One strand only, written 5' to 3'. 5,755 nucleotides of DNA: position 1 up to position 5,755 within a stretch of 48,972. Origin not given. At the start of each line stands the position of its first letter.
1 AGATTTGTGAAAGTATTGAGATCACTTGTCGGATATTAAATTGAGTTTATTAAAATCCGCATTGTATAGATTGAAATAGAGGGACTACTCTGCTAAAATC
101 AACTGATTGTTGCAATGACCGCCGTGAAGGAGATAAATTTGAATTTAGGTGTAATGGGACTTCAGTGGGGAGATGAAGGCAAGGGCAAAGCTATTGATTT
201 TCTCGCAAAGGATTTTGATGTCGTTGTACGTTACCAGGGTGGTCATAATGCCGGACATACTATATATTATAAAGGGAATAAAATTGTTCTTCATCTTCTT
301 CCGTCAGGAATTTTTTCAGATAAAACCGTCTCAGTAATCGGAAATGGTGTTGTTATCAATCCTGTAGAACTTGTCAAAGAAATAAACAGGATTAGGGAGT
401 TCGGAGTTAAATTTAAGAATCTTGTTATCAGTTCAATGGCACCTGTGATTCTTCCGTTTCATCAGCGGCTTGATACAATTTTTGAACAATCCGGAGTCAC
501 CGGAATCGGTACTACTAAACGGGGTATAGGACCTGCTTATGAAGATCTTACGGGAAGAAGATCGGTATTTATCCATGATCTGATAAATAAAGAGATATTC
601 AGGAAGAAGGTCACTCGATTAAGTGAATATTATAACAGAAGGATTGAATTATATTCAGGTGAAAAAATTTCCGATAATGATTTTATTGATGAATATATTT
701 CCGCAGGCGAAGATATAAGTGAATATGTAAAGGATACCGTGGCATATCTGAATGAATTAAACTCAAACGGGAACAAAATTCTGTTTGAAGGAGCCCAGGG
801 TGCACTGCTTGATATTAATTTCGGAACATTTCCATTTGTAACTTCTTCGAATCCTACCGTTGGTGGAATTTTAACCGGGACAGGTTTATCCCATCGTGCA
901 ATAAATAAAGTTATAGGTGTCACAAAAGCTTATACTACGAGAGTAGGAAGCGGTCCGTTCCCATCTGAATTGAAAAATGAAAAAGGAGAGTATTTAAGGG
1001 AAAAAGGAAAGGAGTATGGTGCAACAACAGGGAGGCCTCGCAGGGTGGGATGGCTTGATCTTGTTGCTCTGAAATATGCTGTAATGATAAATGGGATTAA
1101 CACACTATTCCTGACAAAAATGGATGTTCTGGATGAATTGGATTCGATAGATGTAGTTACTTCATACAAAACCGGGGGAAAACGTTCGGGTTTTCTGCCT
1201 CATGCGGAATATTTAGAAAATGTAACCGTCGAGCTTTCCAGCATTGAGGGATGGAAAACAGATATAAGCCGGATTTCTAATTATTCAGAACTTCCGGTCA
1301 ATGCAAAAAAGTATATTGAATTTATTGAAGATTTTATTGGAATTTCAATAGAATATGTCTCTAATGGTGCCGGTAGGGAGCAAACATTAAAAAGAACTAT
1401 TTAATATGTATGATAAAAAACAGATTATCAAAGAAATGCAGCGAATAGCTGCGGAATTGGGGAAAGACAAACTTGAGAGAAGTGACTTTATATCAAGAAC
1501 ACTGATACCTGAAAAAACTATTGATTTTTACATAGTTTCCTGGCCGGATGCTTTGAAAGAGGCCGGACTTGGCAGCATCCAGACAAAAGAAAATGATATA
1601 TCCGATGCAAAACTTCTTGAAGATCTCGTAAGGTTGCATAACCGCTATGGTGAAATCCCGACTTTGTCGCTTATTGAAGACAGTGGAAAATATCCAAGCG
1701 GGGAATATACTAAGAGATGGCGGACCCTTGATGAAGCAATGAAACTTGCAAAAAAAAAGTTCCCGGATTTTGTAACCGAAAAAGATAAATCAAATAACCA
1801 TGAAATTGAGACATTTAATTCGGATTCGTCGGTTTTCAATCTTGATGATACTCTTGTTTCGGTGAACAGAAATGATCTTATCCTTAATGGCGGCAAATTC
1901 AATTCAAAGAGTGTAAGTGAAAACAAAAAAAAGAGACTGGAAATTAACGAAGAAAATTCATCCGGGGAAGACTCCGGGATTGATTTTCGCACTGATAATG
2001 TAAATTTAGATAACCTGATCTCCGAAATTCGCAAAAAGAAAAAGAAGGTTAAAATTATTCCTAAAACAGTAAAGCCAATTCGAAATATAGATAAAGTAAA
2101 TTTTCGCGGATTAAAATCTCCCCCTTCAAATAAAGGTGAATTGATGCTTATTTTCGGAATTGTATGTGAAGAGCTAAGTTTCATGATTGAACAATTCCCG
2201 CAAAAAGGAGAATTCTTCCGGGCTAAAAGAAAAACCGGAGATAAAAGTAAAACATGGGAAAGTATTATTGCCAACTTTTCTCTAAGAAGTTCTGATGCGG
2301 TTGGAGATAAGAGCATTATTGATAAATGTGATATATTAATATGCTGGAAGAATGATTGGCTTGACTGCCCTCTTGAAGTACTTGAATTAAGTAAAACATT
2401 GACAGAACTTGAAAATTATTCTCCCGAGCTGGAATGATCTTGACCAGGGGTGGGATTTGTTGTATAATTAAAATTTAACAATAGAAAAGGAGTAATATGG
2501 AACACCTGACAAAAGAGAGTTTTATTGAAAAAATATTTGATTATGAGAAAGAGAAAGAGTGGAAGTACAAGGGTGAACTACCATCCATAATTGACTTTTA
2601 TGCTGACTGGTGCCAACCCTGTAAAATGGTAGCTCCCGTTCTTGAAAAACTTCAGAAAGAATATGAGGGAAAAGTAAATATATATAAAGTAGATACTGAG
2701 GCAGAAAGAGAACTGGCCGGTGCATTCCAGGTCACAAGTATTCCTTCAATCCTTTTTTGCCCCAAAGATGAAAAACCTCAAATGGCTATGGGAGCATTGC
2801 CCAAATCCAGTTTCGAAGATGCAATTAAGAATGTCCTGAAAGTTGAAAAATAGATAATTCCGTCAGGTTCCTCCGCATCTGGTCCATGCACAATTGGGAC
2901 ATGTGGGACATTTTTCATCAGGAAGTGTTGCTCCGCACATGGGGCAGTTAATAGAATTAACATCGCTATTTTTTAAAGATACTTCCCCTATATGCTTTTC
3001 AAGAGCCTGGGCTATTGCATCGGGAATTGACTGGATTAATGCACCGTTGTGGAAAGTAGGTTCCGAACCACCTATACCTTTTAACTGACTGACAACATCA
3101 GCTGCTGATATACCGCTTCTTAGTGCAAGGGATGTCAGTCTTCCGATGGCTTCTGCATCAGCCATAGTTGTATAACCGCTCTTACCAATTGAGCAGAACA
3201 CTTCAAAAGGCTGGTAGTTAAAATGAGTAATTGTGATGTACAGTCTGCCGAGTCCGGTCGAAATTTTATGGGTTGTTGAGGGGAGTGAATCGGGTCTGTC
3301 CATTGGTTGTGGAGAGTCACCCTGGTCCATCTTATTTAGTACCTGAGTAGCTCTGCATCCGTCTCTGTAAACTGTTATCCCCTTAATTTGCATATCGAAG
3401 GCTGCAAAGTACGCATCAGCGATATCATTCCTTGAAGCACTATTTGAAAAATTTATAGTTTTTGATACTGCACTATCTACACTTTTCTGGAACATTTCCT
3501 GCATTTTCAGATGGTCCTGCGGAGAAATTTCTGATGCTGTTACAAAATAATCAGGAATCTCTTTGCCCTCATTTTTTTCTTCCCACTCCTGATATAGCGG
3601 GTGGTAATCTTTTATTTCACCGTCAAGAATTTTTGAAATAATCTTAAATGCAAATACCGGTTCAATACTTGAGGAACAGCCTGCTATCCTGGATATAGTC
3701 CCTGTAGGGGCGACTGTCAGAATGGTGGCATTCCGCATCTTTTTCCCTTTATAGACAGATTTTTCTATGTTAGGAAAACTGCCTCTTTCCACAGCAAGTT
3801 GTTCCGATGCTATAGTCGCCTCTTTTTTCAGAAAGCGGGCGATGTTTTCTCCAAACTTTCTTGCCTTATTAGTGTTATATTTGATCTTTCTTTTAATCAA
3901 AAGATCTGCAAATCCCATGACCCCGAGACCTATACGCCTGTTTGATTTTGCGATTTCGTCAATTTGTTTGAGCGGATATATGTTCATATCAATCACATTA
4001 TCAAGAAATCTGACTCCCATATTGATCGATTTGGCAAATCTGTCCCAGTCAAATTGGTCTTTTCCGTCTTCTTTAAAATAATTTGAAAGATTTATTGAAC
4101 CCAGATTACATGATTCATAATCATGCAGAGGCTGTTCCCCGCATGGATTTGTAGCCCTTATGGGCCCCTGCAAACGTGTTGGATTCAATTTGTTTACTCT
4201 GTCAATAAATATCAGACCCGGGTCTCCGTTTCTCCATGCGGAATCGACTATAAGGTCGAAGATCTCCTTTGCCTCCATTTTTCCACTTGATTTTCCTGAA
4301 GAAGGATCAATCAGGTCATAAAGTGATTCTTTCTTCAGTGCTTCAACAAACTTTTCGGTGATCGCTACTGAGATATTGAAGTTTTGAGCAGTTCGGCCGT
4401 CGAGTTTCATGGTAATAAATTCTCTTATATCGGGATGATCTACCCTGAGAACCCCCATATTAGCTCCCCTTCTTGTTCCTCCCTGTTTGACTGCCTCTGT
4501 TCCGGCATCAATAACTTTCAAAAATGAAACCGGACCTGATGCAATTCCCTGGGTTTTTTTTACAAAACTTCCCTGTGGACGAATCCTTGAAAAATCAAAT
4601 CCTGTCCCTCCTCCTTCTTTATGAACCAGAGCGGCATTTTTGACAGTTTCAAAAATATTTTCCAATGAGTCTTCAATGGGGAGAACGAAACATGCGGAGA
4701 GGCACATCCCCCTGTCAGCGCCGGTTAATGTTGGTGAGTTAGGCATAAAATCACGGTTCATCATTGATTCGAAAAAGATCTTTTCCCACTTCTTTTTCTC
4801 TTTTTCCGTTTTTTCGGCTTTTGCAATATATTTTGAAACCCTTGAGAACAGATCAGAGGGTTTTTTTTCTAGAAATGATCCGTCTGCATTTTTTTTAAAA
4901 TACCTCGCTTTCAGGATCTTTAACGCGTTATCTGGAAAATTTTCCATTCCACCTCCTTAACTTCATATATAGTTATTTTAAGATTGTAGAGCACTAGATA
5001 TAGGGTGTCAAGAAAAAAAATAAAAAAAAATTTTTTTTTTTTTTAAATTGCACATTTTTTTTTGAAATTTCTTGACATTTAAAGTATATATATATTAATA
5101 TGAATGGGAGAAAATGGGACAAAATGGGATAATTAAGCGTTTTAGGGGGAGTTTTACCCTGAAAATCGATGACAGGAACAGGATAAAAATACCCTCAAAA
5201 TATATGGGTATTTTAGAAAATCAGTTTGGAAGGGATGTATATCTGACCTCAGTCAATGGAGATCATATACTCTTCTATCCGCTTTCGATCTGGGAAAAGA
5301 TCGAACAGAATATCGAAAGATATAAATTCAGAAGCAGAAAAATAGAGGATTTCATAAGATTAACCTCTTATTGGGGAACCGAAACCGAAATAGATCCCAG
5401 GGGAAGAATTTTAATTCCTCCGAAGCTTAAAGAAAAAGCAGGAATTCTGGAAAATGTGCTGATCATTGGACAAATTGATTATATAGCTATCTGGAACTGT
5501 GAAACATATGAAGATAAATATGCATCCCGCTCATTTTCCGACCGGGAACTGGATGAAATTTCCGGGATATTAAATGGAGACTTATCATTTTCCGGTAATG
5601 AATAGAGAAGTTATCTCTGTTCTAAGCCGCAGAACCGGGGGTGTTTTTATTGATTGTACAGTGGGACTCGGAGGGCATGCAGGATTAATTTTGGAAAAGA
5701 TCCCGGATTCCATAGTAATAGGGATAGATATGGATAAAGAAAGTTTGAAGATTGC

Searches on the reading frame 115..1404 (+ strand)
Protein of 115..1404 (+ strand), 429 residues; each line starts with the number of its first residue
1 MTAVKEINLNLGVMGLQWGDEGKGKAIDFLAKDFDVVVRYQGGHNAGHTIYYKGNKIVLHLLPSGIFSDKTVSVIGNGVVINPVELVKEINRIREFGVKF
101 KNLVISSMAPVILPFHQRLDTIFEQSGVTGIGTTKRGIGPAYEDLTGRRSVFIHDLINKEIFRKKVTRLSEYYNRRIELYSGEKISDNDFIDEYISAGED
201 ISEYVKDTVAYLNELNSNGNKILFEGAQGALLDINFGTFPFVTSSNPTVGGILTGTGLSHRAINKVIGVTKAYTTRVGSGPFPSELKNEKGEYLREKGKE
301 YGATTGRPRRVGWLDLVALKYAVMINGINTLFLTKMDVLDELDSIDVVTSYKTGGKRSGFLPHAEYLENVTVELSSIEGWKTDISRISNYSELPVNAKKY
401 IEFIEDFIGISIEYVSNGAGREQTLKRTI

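Call 8: search_protein_families(library=pfam, proteins=[window:115-1404:+], max_evalue=0.001)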
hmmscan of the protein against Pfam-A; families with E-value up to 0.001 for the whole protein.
window:115-1404:+ (429 aa): 1 family
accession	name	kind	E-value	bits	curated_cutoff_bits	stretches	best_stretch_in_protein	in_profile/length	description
PF00709.27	Adenylsucc_synt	-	9.6e-166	552.1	27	1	13-424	2-415/416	Adenylosuccinate synthetase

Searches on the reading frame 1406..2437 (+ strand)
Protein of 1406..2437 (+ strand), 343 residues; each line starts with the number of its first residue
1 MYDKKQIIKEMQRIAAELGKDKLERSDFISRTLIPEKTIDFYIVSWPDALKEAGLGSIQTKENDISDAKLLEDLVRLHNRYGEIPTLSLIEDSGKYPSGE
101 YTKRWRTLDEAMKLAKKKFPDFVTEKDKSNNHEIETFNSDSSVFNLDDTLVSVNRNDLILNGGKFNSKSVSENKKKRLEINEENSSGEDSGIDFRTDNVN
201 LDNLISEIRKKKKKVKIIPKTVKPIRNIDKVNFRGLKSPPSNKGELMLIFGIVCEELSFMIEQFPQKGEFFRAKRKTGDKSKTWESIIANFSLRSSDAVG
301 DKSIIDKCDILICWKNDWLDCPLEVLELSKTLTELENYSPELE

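Call 8: search_protein_families(library=pfam, proteins=[window:1406-2437:+], max_evalue=0.001)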
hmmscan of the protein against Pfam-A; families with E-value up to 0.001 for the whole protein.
window:1406-2437:+ (343 aa): 1 family
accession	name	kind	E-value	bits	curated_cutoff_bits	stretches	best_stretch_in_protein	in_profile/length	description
PF18780.6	HNH_repeat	-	1.1e-11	45.3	26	1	65-115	1-51/54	Homing endonuclease associated repeat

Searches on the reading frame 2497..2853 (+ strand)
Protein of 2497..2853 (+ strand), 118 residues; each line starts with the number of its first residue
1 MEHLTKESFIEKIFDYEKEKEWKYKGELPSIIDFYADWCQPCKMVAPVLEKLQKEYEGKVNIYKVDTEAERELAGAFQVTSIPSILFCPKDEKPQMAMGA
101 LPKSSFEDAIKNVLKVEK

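Call 78: search_protein_families(library=pfam, proteins=[window:2497-2853:+], max_evalue=0.0001)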
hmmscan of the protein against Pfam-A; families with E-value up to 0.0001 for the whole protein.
window:2497-2853:+ (118 aa): 2 families
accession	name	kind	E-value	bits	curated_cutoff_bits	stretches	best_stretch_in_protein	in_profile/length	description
PF00085.26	Thioredoxin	-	9e-24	83.9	23.5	1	27-111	18-102/103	Thioredoxin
PF13098.12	Thioredoxin_2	-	1.5e-07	32.1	27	1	27-109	5-103/104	Thioredoxin-like domain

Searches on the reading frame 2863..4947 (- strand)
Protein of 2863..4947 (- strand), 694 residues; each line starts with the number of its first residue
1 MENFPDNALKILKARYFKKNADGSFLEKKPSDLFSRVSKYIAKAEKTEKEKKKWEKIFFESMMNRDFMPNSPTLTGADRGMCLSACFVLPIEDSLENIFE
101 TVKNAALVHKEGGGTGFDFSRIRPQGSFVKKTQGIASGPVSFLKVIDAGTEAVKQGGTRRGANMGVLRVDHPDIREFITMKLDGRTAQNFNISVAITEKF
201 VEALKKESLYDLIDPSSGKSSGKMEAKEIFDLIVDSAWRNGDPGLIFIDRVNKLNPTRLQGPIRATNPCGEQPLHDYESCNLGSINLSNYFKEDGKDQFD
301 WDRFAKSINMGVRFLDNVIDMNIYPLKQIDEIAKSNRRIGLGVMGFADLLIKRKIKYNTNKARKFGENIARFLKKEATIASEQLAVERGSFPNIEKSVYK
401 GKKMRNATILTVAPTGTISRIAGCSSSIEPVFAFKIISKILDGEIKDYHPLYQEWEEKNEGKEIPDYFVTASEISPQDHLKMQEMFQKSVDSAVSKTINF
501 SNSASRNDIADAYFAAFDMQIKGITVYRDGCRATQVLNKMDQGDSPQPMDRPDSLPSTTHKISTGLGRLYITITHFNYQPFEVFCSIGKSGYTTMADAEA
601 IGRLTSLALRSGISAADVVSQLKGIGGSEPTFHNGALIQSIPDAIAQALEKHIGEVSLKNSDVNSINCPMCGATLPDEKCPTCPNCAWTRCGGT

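Call 8: search_protein_families(library=pfam, proteins=[window:2863-4947:-], max_evalue=0.001)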
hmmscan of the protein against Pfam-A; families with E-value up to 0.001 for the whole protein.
window:2863-4947:- (694 aa): 3 families
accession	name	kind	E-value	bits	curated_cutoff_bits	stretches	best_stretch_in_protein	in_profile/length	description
PF02867.20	Ribonuc_red_lgC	-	5.1e-120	402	23.9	2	84-400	1-345/523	Ribonucleotide reductase, barrel domain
PF12637.14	TSCPD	-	1.2e-18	67.7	22.8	1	561-652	6-87/88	TSCPD domain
PF00317.26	Ribonuc_red_lgN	-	3.9e-18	65.7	28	1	4-79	3-74/77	Ribonucleotide reductase, all-alpha domain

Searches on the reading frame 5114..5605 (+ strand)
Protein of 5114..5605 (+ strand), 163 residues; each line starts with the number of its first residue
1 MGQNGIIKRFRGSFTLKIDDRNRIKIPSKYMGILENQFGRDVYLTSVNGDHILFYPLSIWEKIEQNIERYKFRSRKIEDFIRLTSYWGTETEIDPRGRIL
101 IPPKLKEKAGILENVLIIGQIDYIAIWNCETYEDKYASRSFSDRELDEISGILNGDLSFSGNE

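Call 77: search_protein_families(library=pfam, proteins=[window:5114-5605:+], max_evalue=0.00001)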
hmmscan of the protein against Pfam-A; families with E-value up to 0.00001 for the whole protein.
window:5114-5605:+ (163 aa): 1 family
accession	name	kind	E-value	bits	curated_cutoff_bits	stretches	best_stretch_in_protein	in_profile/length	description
PF02381.23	MraZ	-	1e-18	67.5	23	2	89-141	6-59/72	MraZ protein, putative antitoxin-like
